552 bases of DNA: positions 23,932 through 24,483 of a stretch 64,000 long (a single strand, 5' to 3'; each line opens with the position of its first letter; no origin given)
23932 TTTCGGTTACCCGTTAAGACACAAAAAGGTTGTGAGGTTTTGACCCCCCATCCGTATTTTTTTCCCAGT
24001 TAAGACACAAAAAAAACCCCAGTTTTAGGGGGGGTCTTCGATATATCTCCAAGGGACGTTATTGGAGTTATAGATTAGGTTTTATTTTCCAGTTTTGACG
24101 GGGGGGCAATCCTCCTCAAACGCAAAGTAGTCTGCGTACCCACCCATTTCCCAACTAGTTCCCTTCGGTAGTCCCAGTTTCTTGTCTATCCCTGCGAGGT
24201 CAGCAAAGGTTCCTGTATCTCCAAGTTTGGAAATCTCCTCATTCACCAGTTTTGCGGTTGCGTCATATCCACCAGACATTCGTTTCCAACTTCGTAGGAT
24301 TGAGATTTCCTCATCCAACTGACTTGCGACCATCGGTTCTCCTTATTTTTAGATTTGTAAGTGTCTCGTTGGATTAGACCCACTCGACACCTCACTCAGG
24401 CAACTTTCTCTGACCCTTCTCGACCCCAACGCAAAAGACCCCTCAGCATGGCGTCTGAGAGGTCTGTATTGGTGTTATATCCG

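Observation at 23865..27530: AT-rich 3.6-kb islet of small unknown genes inserted between tRNA-Ser(CGA) and the rplU promoter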

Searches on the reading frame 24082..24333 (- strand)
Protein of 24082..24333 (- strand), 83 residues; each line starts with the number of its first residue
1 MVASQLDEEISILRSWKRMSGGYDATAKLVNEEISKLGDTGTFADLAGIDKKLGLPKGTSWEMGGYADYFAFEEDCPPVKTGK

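Call 7: search_protein_families(library=pfam, max_evalue=0.1, proteins=[window:24082-24333:-])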
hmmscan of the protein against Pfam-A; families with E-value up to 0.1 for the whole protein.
window:24082-24333:- (83 aa): 0 families

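Call 11: list_cluster_members(proteins=[window:24082-24333:-, window:24647-25069:-, window:25790-26017:-, window:26194-26475:-, window:26726-26899:-, window:27070-27372:-, window:25222-25371:-, window:22827-23666:-])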
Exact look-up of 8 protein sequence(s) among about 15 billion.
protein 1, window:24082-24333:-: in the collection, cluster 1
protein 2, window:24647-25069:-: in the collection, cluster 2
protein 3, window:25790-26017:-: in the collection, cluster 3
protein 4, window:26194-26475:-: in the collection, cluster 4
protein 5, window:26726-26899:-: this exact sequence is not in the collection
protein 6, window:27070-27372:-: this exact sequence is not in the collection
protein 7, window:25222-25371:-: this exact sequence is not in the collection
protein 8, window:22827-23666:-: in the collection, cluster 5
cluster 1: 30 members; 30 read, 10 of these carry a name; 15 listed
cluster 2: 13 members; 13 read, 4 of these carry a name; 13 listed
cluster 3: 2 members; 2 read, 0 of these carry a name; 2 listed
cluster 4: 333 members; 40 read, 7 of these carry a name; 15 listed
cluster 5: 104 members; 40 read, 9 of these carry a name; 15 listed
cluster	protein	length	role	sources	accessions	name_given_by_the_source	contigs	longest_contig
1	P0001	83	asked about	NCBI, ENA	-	-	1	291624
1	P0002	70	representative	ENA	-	-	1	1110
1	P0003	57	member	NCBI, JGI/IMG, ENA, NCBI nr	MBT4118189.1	MAG: hypothetical protein HOE84_17345 [Rhodospirillaceae bacterium] | hypothetical protein | hypothetical protein [Rhodospirillaceae bacterium]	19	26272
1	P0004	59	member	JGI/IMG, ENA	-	hypothetical protein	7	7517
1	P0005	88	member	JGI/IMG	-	hypothetical protein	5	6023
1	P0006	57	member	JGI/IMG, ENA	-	hypothetical protein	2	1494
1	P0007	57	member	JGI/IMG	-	hypothetical protein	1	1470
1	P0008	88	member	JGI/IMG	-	hypothetical protein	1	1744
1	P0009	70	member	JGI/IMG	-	hypothetical protein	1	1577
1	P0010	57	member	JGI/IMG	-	hypothetical protein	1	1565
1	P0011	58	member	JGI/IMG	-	hypothetical protein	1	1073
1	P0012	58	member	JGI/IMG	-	hypothetical protein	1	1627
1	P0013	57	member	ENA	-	-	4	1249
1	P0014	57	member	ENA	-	-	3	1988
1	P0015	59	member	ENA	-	-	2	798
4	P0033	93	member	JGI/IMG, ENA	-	hypothetical protein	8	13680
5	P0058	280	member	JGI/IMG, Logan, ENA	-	-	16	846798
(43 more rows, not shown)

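Call 12: find_encoding_contigs(protein=P0058, flank=10000, max_places=6)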
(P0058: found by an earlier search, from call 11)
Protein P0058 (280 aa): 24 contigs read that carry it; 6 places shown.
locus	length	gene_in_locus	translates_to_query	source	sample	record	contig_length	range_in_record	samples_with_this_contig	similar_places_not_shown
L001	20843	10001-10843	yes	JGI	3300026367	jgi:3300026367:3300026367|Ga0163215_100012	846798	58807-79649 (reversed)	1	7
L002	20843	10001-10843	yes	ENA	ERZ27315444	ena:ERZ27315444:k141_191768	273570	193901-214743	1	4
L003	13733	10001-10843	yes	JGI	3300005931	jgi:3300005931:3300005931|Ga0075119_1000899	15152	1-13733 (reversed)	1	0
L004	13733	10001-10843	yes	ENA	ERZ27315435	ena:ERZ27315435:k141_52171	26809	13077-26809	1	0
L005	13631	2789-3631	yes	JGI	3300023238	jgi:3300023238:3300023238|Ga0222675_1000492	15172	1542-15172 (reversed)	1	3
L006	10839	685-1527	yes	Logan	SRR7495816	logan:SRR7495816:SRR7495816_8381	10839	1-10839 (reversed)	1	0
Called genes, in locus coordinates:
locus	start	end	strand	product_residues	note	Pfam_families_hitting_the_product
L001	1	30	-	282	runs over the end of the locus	PF01261:AP_endonuc_2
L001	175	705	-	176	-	PF07883:Cupin_2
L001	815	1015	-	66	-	-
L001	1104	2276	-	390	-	PF00890:FAD_binding_2, PF01266:DAO, PF03486:HI0933_like, PF07992:Pyr_redox_2 (weak), PF12831:FAD_oxidored, PF13450:NAD_binding_8 (weak), PF13738:Pyr_redox_3 (weak), PF22780:HI0933_like_1st, +3 more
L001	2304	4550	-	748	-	PF00270:DEAD, PF00271:Helicase_C, PF03880:DbpA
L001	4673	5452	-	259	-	PF00174:Oxidored_molyb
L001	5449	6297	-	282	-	PF01292:Ni_hydr_CYTB, PF14358:DUF4405 (weak)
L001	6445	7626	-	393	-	PF03594:BenE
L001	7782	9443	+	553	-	PF00732:GMC_oxred_N, PF00890:FAD_binding_2 (faint), PF01266:DAO (faint), PF05199:GMC_oxred_C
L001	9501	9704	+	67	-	PF11431:Transport_MerF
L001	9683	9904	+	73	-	-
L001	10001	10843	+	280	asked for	PF27522:YDMC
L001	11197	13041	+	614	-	PF00664:ABC_membrane, PF00005:ABC_tran, PF02463:SMC_N (faint)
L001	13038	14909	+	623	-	PF00664:ABC_membrane, PF00005:ABC_tran, PF02463:SMC_N (faint)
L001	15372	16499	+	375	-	-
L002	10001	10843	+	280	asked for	PF27522:YDMC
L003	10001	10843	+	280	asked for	PF27522:YDMC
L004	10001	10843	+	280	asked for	PF27522:YDMC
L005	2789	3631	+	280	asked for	PF27522:YDMC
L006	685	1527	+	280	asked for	PF27522:YDMC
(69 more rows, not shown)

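Call 16: find_encoding_contigs(protein=P0033, flank=8000, max_places=8)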
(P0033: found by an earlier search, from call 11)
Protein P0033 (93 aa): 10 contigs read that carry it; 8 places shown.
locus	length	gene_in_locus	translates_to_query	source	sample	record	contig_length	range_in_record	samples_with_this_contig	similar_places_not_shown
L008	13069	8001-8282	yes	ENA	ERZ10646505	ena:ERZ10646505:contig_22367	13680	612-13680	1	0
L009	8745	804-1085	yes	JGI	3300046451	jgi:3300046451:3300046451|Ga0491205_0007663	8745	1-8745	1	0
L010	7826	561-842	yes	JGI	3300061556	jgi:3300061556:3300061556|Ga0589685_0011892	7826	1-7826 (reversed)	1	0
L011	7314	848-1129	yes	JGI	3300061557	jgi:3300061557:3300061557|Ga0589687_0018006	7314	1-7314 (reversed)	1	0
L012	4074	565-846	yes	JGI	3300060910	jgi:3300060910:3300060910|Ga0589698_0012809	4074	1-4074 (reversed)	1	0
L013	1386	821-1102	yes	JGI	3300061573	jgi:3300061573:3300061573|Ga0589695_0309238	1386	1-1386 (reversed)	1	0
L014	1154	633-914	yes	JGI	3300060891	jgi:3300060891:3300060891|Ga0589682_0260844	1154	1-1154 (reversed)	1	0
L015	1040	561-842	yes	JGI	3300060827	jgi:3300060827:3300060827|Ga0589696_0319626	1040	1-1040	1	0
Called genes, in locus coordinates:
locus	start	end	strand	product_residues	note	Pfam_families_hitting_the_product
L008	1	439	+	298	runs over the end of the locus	PF00535:Glycos_transf_2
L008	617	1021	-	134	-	PF00190:Cupin_1 (weak), PF02311:AraC_binding (weak), PF07883:Cupin_2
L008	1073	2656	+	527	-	PF20172:DUF6538, PF00589:Phage_integrase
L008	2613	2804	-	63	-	-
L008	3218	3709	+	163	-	-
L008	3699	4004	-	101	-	-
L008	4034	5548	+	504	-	-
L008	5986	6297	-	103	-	-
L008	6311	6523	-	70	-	-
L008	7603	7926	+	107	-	-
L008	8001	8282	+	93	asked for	-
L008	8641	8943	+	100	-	-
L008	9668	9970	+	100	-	-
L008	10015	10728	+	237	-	PF00565:SNase, PF05901:Excalibur (weak)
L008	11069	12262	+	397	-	PF20172:DUF6538 (weak), PF00589:Phage_integrase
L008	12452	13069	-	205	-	?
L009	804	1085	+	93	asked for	-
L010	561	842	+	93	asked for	-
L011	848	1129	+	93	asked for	-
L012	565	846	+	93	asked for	-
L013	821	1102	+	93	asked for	-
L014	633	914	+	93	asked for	-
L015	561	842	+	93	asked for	-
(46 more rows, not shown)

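Call 17: find_encoding_contigs(protein=P0003, flank=8000, max_places=8)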
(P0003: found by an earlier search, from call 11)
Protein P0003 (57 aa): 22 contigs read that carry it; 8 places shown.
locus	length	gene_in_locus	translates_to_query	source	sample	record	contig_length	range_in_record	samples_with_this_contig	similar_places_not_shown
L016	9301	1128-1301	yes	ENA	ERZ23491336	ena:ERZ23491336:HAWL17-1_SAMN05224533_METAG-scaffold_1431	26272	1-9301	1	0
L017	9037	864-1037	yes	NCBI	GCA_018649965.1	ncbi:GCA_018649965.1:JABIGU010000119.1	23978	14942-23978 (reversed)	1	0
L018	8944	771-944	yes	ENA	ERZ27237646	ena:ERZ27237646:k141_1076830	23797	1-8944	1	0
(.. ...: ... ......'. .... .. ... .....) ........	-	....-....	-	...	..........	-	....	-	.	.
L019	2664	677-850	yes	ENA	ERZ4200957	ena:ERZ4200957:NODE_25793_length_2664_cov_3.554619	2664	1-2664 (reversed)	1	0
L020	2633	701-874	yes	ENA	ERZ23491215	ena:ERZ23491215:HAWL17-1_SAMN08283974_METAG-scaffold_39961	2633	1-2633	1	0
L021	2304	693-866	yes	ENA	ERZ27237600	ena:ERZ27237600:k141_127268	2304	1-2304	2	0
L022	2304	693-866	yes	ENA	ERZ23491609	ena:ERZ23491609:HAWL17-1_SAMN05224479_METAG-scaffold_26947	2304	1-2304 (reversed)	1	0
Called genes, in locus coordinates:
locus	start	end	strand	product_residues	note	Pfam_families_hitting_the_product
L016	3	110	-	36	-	?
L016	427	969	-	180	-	PF00239:Resolvase, PF02796:HTH_7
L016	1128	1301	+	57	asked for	-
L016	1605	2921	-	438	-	PF00589:Phage_integrase (weak)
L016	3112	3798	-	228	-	PF01738:DLH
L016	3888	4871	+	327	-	PF00389:2-Hacid_dh, PF02826:2-Hacid_dh_C, PF03446:NAD_binding_2 (weak)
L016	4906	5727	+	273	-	PF12570:DUF3750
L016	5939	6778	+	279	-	PF00753:Lactamase_B, PF13483:Lactamase_B_3, PF12706:Lactamase_B_2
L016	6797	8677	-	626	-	PF00211:Guanylate_cyc (weak), PF13181:TPR_8 (faint), PF13414:TPR_11 (faint), PF13428:TPR_14 (faint), PF13371:TPR_9 (weak), PF13432:TPR_16 (weak), PF00515:TPR_1 (weak), PF07719:TPR_2 (weak), +2 more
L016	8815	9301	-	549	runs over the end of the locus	PF00515:TPR_1 (faint), PF07719:TPR_2 (faint), PF13181:TPR_8 (faint), PF14559:TPR_19 (faint), PF13844:Glyco_transf_41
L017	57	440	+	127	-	-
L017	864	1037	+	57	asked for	-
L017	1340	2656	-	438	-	PF00589:Phage_integrase (weak)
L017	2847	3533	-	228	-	PF01738:DLH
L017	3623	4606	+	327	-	PF00389:2-Hacid_dh, PF02826:2-Hacid_dh_C, PF03446:NAD_binding_2 (weak)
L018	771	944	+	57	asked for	-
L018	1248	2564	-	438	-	PF00589:Phage_integrase (weak)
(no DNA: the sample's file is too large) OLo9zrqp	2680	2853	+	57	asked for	-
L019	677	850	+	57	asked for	-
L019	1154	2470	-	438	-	PF00589:Phage_integrase (weak)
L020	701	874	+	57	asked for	-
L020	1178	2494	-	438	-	PF00589:Phage_integrase (weak)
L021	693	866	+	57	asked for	-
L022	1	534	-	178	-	?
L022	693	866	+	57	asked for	-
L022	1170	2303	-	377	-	?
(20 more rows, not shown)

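Call 30: search_protein_families(library=phrogs, max_evalue=0.1, proteins=[window:24082-24333:-])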
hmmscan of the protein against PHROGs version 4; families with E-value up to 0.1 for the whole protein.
window:24082-24333:- (83 aa): 0 families

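Call 31: search_protein_families(library=padloc, max_evalue=0.1, proteins=[window:24082-24333:-])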
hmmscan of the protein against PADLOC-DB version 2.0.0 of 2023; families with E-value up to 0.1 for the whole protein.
window:24082-24333:- (83 aa): 0 families

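Call 32: search_protein_families(library=ncbifam, max_evalue=0.1, proteins=[window:24082-24333:-])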
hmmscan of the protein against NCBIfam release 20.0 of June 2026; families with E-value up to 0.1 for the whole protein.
window:24082-24333:- (83 aa): 0 families

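Call 40: search_protein_families(library=pfam, max_evalue=0.001, proteins=[L008:4034-5548:+, L008:3218-3709:+])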
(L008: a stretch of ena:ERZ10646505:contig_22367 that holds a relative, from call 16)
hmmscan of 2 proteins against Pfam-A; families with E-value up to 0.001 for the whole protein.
L008:4034-5548:+ (504 aa): 0 families

L008:3218-3709:+ (163 aa): 0 families

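Call 82: find_homologous_proteins(query=window:24082-24333:-, max_evalue=0.001)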
Query window:24082-24333:- (83 aa): 399 proteins with E <= 0.001 among 400 candidates; the best 120 are listed.
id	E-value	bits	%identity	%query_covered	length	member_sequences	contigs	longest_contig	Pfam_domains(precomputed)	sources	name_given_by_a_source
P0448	2.7e-40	154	97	89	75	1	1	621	-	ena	-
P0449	6.9e-39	149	93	90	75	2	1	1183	-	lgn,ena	-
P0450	7.3e-39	149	92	90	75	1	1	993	-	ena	-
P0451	5.3e-38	146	91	90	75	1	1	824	-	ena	-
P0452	1.6e-37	145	91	90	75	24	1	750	-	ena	-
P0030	1.7e-37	145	89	90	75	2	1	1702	-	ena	-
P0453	9.2e-37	142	88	90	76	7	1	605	-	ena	-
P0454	1.0e-36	142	89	90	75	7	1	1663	-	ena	-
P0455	1.1e-36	142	89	90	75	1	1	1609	-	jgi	jgi:hypothetical protein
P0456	1.3e-36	142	88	90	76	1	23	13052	-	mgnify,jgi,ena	mgnify:CR=1 FL=1|jgi:hypothetical protein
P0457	3.5e-36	141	92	87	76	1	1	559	-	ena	-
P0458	9.2e-36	139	88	90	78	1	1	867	-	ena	-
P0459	1.0e-35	139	90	86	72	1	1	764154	-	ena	-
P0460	2.3e-35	138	88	90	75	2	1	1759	-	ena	-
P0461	2.5e-35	138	88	90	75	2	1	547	-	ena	-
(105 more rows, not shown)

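Call 84: find_encoding_contigs(protein=P0459, flank=10000, max_places=2)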
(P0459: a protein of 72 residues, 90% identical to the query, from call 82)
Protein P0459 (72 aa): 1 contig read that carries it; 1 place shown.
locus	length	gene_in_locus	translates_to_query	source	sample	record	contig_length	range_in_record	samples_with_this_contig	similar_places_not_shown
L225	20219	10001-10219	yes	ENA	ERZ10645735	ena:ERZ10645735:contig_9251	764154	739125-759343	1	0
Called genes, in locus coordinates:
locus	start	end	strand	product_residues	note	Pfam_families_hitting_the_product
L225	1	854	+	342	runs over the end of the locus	PF00005:ABC_tran, PF13304:AAA_21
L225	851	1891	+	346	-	PF12146:Hydrolase_4, PF00561:Abhydrolase_1, PF12697:Abhydrolase_6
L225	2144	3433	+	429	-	PF00589:Phage_integrase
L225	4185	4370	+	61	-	-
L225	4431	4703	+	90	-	-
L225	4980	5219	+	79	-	-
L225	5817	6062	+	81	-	-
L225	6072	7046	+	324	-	PF12146:Hydrolase_4 (faint)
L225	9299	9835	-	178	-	PF00239:Resolvase, PF02796:HTH_7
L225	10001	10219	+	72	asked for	-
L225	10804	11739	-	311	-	PF00561:Abhydrolase_1, PF12146:Hydrolase_4, PF12697:Abhydrolase_6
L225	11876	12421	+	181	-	PF04290:DctQ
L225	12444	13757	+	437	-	PF06808:DctM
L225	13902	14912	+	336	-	PF03480:DctP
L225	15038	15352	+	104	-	PF03795:YCII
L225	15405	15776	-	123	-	PF00072:Response_reg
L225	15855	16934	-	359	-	PF07719:TPR_2 (faint), PF13432:TPR_16, PF14559:TPR_19, PF13489:Methyltransf_23, PF13847:Methyltransf_31, PF08241:Methyltransf_11, PF08242:Methyltransf_12, PF13649:Methyltransf_25, +3 more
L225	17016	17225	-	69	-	-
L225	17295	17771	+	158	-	PF06319:MmcB-like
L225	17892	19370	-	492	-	PF00294:PfkB, PF08543:Phos_pyr_kin (faint), PF01467:CTP_transf_like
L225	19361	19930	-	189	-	PF13580:SIS_2, PF01380:SIS (faint)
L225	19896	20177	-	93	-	PF03721:UDPG_MGDP_dh_N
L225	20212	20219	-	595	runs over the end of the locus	PF07940:Hepar_II_III_C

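Call 90: search_protein_families(library=pfam, max_evalue=0.001, proteins=[L225:6072-7046:+, L225:5817-6062:+, L225:4185-4370:+])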
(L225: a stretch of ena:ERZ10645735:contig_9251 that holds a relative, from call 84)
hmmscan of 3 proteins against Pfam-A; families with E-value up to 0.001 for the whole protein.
L225:6072-7046:+ (324 aa): 1 family
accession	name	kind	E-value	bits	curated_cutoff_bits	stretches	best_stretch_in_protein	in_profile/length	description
PF12146.15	Hydrolase_4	-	1.3e-07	31.6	27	0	174-228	58-113/239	Serine aminopeptidase, S33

L225:5817-6062:+ (81 aa): 0 families

L225:4185-4370:+ (61 aa): 0 families

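Call 100: predict_structure(alignment_id=A7)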
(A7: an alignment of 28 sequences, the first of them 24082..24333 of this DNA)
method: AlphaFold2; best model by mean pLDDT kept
length: 83 residues; sequences in the alignment: 28
mean_pLDDT: 54.0   pTM: 0.26
mean pLDDT of the five models: 54.0, 50.9, 49.2, 49.1, 47.8
residues with pLDDT >= 90: 0; 70-90: 1; 50-70: 51; < 50: 31
segments of 3 or more residues with pLDDT < 50: 19-23, 62-83
pLDDT, mean of each block of 10 residues (from residue 1): 61 59 54 62 58 53 45 44 38
secondary structure, 60 per line:
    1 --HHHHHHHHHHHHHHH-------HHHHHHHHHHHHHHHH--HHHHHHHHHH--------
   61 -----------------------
elements in order: H3-17 H25-40 H43-52
